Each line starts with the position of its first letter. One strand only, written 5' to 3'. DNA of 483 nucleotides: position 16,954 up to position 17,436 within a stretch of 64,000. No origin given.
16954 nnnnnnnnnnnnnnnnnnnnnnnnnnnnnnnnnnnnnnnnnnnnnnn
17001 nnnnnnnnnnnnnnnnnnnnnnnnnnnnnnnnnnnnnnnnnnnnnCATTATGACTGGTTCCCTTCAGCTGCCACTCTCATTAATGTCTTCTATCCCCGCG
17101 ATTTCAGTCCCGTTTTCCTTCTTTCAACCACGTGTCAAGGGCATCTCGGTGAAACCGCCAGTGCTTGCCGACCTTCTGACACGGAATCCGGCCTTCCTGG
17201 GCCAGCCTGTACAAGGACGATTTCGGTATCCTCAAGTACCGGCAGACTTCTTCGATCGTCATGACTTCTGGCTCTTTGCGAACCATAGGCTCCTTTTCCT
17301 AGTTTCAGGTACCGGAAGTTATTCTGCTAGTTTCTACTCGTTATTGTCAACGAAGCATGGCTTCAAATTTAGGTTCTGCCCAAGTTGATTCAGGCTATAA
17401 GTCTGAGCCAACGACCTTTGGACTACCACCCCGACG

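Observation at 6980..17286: Compact RM/DISARM-like operon: HTH, PLD-SNF2 helicase fusion, Eco57I/PglX-like N6-adenine methyltransferase, Zn-ribbon 655-aa protein (plus a 354-aa protein)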

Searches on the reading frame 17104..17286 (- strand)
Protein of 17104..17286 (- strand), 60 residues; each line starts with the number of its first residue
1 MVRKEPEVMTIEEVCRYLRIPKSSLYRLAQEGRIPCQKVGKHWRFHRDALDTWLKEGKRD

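Call 3: search_protein_families(library=pfam, proteins=[window:17104-17286:-], max_evalue=0.01)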
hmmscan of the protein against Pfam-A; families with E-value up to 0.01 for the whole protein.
window:17104-17286:- (60 aa): 5 families
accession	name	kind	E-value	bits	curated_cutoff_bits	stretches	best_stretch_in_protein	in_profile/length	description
PF12728.13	HTH_17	-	3.4e-19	69.3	27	1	8-57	1-50/51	Helix-turn-helix domain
PF13384.12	HTH_23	-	0.00017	21.7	24.6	0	6-28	15-37/50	Homeodomain-like domain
PF13591.12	MerR_2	-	0.00045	20.4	29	1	10-51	2-43/84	MerR HTH family regulatory protein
PF09339.16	HTH_IclR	-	0.0028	17.9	22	1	3-30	13-40/52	IclR helix-turn-helix domain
PF00376.29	MerR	-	0.0096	16.2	28.2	0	10-37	1-29/38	MerR family regulatory protein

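Call 4: search_protein_families(library=padloc, proteins=[window:17104-17286:-], max_evalue=0.01)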
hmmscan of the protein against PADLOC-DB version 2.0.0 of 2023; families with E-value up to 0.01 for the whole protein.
window:17104-17286:- (60 aa): 2 families
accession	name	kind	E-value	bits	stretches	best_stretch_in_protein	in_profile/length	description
PDLC04133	mad1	-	3.6e-12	44.4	1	7-57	4-54/60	mads_1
PDLC02926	HTH_VI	-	0.0058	14.9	1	3-31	38-66/92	-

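Call 5: search_protein_families(library=ncbifam, proteins=[window:17104-17286:-], max_evalue=0.01)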
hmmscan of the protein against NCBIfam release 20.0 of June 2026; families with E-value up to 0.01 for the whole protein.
window:17104-17286:- (60 aa): 2 families
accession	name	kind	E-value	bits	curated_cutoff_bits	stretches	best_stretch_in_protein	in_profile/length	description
TIGR01764.1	excise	domain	1.7e-18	66.7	28.8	1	9-55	2-48/49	excisionase family DNA-binding protein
NF047737.1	antiphage_MADS1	equivalog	1.1e-17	64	80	1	6-54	1-49/49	methylation-associated defense system helix-turn-helix domain-containing protein MAD1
